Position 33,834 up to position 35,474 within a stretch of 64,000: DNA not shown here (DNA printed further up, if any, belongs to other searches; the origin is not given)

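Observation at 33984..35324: IPCT–DIPPS-like fusion suggests CDP-inositol/di-myo-inositol-phosphate-type compatible-solute chemistry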

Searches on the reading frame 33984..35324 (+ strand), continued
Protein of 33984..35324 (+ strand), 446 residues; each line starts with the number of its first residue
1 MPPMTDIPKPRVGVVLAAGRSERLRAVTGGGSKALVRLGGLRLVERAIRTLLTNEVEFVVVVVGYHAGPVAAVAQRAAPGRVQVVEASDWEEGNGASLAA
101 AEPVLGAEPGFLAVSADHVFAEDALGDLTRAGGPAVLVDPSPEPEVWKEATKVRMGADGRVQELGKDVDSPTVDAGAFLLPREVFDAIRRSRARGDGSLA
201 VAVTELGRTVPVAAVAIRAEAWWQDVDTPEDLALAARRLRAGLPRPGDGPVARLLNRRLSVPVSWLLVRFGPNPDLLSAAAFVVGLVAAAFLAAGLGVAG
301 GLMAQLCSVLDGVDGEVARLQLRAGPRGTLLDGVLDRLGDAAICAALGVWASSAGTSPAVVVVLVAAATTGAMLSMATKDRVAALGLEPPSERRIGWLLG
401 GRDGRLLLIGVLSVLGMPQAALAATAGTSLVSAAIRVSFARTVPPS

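Call 10: find_encoding_contigs(protein=P0029, flank=10000, max_places=3)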
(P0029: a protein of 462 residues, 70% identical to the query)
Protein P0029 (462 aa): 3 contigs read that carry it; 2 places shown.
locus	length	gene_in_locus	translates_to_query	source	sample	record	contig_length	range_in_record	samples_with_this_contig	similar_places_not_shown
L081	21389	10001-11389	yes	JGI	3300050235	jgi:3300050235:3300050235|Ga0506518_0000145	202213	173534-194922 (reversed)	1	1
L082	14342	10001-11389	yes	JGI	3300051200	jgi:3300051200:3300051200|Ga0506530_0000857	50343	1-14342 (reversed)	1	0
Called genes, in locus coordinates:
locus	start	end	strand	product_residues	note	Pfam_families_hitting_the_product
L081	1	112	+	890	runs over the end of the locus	PF02739:5_3_exonuc_N, PF01367:5_3_exonuc, PF22619:DNA_polI_exo1, PF00476:DNA_pol_A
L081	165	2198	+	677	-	-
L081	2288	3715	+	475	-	PF00575:S1, PF21710:Spt6_S1 (faint), PF13509:S1_2 (faint), PF18614:RNase_II_C_S1 (faint), PF00575:S1, PF23459:S1_RRP5 (weak), PF00575:S1, PF23459:S1_RRP5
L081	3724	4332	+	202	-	PF01121:CoaE, PF13189:Cytidylate_kin2 (weak), PF13238:AAA_18, PF13521:AAA_28 (weak)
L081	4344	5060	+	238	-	PF00702:Hydrolase, PF12710:HAD (weak), PF13419:HAD_2, PF13242:Hydrolase_like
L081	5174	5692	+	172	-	PF07883:Cupin_2 (weak)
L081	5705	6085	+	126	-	PF09969:DUF2203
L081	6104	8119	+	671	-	PF00270:DEAD (faint), PF04851:ResIII, PF17757:UvrB_inter, PF27431:UvrB_3rd, PF00271:Helicase_C, PF12344:UvrB, PF02151:UVR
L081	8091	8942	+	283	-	PF03976:PPK2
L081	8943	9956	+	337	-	PF01979:Amidohydro_1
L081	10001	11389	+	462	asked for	PF00483:NTP_transferase, PF12804:NTP_transf_3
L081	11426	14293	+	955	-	PF00005:ABC_tran (faint), PF02463:SMC_N (faint), PF13191:AAA_16 (faint), PF13555:AAA_29 (faint), PF17760:UvrA_inter, PF17755:UvrA_DNA-bind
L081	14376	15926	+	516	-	-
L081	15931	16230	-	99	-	-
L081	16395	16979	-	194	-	-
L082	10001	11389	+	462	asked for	PF00483:NTP_transferase, PF12804:NTP_transf_3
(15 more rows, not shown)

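Call 24: find_encoding_contigs(protein=P0096, flank=10000, max_places=2)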
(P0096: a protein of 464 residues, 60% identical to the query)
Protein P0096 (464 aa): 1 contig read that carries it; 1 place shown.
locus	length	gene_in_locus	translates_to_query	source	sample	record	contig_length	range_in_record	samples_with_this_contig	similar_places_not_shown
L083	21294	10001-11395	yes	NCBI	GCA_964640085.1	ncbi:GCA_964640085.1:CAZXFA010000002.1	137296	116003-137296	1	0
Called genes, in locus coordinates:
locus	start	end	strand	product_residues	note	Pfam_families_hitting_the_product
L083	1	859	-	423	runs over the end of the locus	PF07690:MFS_1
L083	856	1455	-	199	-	PF02660:G3P_acyltransf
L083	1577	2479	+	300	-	PF00005:ABC_tran, PF13304:AAA_21, PF13732:DrrA1-3_C (faint)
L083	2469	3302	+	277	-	PF01061:ABC2_membrane, PF12679:ABC2_membrane_2, PF10920:DUF2705 (weak), PF12730:ABC2_membrane_4, PF12698:ABC2_membrane_3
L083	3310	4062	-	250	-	PF00106:adh_short, PF01370:Epimerase (weak), PF08659:KR, PF13561:adh_short_C2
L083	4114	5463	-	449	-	PF01425:Amidase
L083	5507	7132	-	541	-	PF00070:Pyr_redox (faint), PF00890:FAD_binding_2 (weak), PF01266:DAO, PF01593:Amino_oxidase, PF01946:Thi4 (weak), PF07992:Pyr_redox_2 (weak), PF12831:FAD_oxidored (weak), PF13450:NAD_binding_8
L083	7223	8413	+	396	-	-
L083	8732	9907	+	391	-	PF02771:Acyl-CoA_dh_N, PF02770:Acyl-CoA_dh_M, PF00441:Acyl-CoA_dh_1, PF08028:Acyl-CoA_dh_2, PF22924:ACOX_C_alpha1 (weak)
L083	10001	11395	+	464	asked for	PF00483:NTP_transferase, PF12804:NTP_transf_3, PF01066:CDP-OH_P_transf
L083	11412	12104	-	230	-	-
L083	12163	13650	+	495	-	PF04185:Phosphoesterase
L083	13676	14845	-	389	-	PF11376:DUF3179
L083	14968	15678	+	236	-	PF00027:cNMP_binding, PF13545:HTH_Crp_2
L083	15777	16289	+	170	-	-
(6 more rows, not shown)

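Call 25: find_encoding_contigs(protein=P0098, flank=10000, max_places=2)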
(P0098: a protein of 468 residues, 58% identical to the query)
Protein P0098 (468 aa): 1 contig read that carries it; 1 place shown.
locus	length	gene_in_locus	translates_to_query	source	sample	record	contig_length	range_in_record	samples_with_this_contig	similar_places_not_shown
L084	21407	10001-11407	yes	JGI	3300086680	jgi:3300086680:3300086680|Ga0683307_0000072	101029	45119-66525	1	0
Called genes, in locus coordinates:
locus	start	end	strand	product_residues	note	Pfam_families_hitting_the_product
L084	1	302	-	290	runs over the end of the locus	PF01135:PCMT (faint), PF05050:Methyltransf_21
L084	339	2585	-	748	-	PF02366:PMT, PF13231:PMT_2 (weak)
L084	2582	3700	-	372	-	PF13579:Glyco_trans_4_4 (weak), PF13439:Glyco_transf_4, PF20706:GT4-conflict, PF00534:Glycos_transf_1, PF13692:Glyco_trans_1_4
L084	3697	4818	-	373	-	PF13439:Glyco_transf_4, PF13579:Glyco_trans_4_4, PF13692:Glyco_trans_1_4 (faint)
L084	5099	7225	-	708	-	PF01943:Polysacc_synt, PF13440:Polysacc_synt_3, PF00535:Glycos_transf_2, PF13641:Glyco_tranf_2_3 (weak)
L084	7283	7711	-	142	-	-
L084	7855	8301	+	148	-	-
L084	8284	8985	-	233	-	-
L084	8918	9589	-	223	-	-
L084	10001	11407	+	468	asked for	PF00483:NTP_transferase (weak), PF12804:NTP_transf_3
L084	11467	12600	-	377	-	PF26549:Tricorn_N (weak)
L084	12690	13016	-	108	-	-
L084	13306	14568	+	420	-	PF17164:DUF5122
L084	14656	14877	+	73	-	PF02416:TatA_B_E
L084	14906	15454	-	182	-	PF02861:Clp_N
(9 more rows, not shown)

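Call 31: search_protein_families(library=pfam, proteins=[L046:8670-10004:+, L046:10001-10741:+, L046:7475-8434:-, L046:10755-12656:-, L046:6210-7346:-, L044:9998-11878:+, L044:8710-9714:+, L044:12278-13228:+, L044:6157-7353:+, L024:9941-11422:+], max_evalue=0.001)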
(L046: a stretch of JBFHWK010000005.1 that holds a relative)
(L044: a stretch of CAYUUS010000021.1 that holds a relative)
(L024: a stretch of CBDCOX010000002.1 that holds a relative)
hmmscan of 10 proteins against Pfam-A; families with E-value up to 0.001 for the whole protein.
L046:8670-10004:+ (444 aa): 2 families
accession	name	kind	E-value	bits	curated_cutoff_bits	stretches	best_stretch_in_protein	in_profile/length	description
PF07994.18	NAD_binding_5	-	1.3e-84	284.9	25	1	16-420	3-321/321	Myo-inositol-1-phosphate synthase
PF01658.22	Inos-1-P_synth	-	7.3e-33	113.4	27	1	248-360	1-107/107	Myo-inositol-1-phosphate synthase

L046:10001-10741:+ (246 aa): 2 families
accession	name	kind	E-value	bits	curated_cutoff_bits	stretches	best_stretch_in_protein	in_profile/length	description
PF12804.13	NTP_transf_3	-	8.3e-15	55.8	27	1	10-199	1-149/160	MobA-like NTP transferase domain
PF00483.29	NTP_transferase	-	7.3e-14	52.4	21.2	1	10-134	2-129/245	Nucleotidyl transferase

L046:7475-8434:- (319 aa): 7 families
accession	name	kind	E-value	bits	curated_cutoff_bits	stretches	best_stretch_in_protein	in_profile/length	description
PF01370.27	Epimerase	-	6.4e-57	193.2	20.9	1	3-246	1-240/240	NAD dependent epimerase/dehydratase family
PF16363.11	GDP_Man_Dehyd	-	3.9e-55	188.1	27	1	4-307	1-330/332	GDP-mannose 4,6 dehydratase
PF01073.25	3Beta_HSD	-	3.9e-21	75.8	22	1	4-228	1-227/280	3-beta hydroxysteroid dehydrogenase/isomerase family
PF04321.23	RmlD_sub_bind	-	3.4e-18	66.1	27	1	1-260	1-227/287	RmlD substrate binding domain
PF02719.21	Polysacc_synt_2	-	1e-13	51.6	20.2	1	3-268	1-251/293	Polysaccharide biosynthesis protein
PF07993.18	NAD_binding_4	-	3.9e-07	29.9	20.1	1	5-183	1-210/258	Male sterility protein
PF13460.12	NAD_binding_10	-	2e-06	28.3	27.2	1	7-132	1-104/184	NAD(P)H-binding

L046:10755-12656:- (633 aa): 0 families

L046:6210-7346:- (378 aa): 0 families

L044:9998-11878:+ (626 aa): 3 families
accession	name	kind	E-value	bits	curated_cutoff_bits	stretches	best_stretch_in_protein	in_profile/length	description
PF01066.26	CDP-OH_P_transf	-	2.2e-14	54.6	22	1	276-440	4-149/152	CDP-alcohol phosphatidyltransferase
PF00483.29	NTP_transferase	-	2.6e-11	44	21.2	1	3-232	2-239/245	Nucleotidyl transferase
PF12804.13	NTP_transf_3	-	2.8e-09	37.8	27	1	3-194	1-152/160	MobA-like NTP transferase domain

L044:8710-9714:+ (334 aa): 1 family
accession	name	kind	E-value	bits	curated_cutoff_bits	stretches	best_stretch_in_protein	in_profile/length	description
PF00294.29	PfkB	-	9.7e-39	133.9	25.8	1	7-309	8-299/302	pfkB family carbohydrate kinase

L044:12278-13228:+ (316 aa): 5 families
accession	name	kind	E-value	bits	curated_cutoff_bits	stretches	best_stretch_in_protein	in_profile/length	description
PF13365.12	Trypsin_2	-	7.8e-35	121.2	27.6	1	47-183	1-144/144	Trypsin-like peptidase domain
PF00089.32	Trypsin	-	2.1e-20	73.9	20.6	1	48-206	28-219/220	Trypsin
PF17820.7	PDZ_6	-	1.7e-09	37.7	27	1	245-287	1-43/54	PDZ domain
PF13180.12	PDZ_2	-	5.9e-09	36.5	27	1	230-309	12-79/80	PDZ domain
PF00595.29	PDZ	-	1.2e-05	26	23.2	1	241-281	24-64/81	PDZ domain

L044:6157-7353:+ (398 aa): 1 family
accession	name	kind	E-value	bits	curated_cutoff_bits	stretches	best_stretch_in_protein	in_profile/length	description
PF02615.19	Ldh_2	-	3.3e-116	388.5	38.8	1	38-379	1-331/333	Malate/L-lactate dehydrogenase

L024:9941-11422:+ (494 aa): 3 families
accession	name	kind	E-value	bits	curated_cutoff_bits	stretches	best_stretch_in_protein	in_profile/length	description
PF12804.13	NTP_transf_3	-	8.5e-13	49.2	27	1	20-155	1-127/160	MobA-like NTP transferase domain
PF00483.29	NTP_transferase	-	1.7e-08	34.8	21.2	1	19-129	1-115/245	Nucleotidyl transferase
PF01066.26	CDP-OH_P_transf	-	1.8e-07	32.1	22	1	284-399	3-97/152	CDP-alcohol phosphatidyltransferase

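Call 41: search_protein_representatives(protein=window:33984-35324:+)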
Query: 446 residues. Proteins with E-value up to 0.001 (for the whole library): 5261; up to 1e-10: 1100; up to 1e-30: 212. The best 150 are listed.
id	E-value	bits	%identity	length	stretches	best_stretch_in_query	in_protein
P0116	4.0e-142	490.8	59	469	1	9-438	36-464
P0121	5.6e-100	351.9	53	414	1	6-359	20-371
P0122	1.1e-97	344.3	48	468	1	10-432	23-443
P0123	1.2e-91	324.5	47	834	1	11-439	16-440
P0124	9.5e-79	282.0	56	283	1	7-276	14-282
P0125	2.4e-78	280.6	41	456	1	14-437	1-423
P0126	6.0e-71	256.3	47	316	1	139-433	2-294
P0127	1.5e-68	248.3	41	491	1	9-440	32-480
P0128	1.2e-64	235.5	55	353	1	158-404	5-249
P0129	2.3e-64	234.6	37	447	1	16-435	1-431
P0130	7.0e-64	233.0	53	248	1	62-302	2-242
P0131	6.1e-62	226.6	43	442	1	57-432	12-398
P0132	8.7e-62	226.1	58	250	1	9-228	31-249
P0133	8.8e-62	226.1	41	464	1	11-429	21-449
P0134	2.5e-61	224.5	52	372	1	114-352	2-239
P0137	3.3e-59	217.6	37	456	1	11-445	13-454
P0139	2.7e-58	214.6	36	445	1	13-426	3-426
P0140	1.0e-57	212.6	41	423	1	42-445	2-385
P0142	3.9e-56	207.5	41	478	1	9-442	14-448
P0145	2.7e-53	198.1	35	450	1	14-415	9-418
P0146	2.8e-53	198.1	41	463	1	13-421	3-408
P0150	3.1e-52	194.6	44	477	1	11-436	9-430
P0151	5.6e-52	193.8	35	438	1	15-434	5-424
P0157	6.7e-50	186.9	41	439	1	13-426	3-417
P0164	1.3e-46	176.1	45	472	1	11-436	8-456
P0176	1.4e-43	166.1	40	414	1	29-382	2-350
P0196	4.4e-41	157.9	40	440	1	14-424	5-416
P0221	4.8e-39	151.1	41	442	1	13-435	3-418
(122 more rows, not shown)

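Call 42: predict_structure(alignment_id=A1)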
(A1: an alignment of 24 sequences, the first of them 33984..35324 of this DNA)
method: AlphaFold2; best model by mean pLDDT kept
length: 446 residues; sequences in the alignment: 24
mean_pLDDT: 85.5   pTM: 0.69
mean pLDDT of the five models: 85.5, 84.6, 82.8, 82.7, 81.5
residues with pLDDT >= 90: 220; 70-90: 166; 50-70: 54; < 50: 6
segments of 3 or more residues with pLDDT < 50: 1-3
pLDDT, mean of each block of 10 residues (from residue 1): 66 89 58 58 86 90 84 82 91 92 91 92 87 94 83 93 93 95 96 93 94 92 84 80 71 84 79 85 96 96 94 80 58 91 97 97 97 89 71 63 90 96 93 86 62
secondary structure, 60 per line:
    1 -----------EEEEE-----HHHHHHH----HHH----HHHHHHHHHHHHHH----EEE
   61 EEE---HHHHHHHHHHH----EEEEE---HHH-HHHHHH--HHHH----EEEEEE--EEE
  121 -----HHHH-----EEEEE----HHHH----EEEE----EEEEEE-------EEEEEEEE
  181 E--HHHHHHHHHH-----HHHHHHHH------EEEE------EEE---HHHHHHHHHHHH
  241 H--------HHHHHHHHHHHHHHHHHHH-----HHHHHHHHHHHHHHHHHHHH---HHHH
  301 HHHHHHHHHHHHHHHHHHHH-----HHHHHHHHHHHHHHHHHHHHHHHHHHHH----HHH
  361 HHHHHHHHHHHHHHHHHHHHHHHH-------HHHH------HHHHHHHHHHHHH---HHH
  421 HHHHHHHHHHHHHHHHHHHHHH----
elements in order: E12-16 H22-28 H40-53 E58-63 H67-77 E82-86 H94-99 H102-105 E110-115 E118-120 H126-129 E135-139 H144-147 E152-155 E160-165 E173-181 H184-193 H199-206 E213-216 E223-225 H229-241 H250-268 H274-293 H297-320 H326-353 H358-384 H392-395 H402-414 H418-442

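Call 44: list_cluster_members(proteins=[P0122, P0123, P0125, P0127, P0129, P0133, P0137, P0139, P0145, P0151])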
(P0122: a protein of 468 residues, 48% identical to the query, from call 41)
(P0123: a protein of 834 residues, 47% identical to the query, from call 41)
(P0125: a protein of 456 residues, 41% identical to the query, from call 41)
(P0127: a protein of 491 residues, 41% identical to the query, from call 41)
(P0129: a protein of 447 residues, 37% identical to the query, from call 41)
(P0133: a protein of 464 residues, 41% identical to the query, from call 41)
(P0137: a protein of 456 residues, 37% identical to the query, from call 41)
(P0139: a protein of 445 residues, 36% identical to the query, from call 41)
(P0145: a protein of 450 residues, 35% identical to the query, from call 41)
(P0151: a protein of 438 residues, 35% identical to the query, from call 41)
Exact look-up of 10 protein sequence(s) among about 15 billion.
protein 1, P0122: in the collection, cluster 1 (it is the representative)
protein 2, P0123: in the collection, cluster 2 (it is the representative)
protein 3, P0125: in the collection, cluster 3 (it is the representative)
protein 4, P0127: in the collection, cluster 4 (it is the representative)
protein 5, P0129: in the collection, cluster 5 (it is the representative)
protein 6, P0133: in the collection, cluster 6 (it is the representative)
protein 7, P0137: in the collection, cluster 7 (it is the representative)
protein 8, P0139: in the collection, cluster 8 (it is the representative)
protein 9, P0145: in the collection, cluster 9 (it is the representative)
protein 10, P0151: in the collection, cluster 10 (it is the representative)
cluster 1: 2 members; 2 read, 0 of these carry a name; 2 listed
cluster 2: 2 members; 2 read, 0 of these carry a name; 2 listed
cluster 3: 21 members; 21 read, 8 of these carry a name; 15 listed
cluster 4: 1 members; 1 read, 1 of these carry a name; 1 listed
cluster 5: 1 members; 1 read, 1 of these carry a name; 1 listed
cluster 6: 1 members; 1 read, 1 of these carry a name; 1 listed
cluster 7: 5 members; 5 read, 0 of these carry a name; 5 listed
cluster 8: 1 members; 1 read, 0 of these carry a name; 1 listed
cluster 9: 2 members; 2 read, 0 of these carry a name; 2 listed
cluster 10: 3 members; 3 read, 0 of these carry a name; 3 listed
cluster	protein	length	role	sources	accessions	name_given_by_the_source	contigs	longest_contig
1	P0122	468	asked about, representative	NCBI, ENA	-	-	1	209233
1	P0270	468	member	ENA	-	-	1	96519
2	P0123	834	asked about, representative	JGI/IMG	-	-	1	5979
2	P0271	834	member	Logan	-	-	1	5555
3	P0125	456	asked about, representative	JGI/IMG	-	choline kinase/phosphatidylglycerophosphate synthase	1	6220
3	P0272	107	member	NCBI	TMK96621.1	MAG: hypothetical protein E6G40_10840, partial [Actinobacteria bacterium]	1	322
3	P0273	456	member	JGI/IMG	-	choline kinase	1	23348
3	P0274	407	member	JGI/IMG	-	choline kinase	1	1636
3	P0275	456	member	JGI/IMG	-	1L-myo-inositol 1-phosphate cytidylyltransferase / CDP-L-myo-inositol ...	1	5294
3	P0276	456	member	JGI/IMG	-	choline kinase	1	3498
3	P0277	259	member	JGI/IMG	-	hypothetical protein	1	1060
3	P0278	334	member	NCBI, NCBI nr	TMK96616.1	MAG: hypothetical protein E6G40_10845 [Actinobacteria bacterium] | MAG: hypothetical protein E6G40_10845 [Actinomycetota bacterium]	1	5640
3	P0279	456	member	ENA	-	-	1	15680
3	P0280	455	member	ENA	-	-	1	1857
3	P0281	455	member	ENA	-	-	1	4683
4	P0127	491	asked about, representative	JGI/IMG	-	choline kinase/phosphatidylglycerophosphate synthase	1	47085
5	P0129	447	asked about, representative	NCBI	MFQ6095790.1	MAG: NTP transferase domain-containing protein [Candidatus Bathyarchaeia archaeon]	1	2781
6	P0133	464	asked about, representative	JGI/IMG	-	CDP-L-myo-inositol myo-inositolphosphotransferase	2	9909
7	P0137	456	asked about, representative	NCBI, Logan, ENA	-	-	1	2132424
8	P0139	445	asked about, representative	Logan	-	-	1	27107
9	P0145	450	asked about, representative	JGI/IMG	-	-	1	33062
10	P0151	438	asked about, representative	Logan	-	-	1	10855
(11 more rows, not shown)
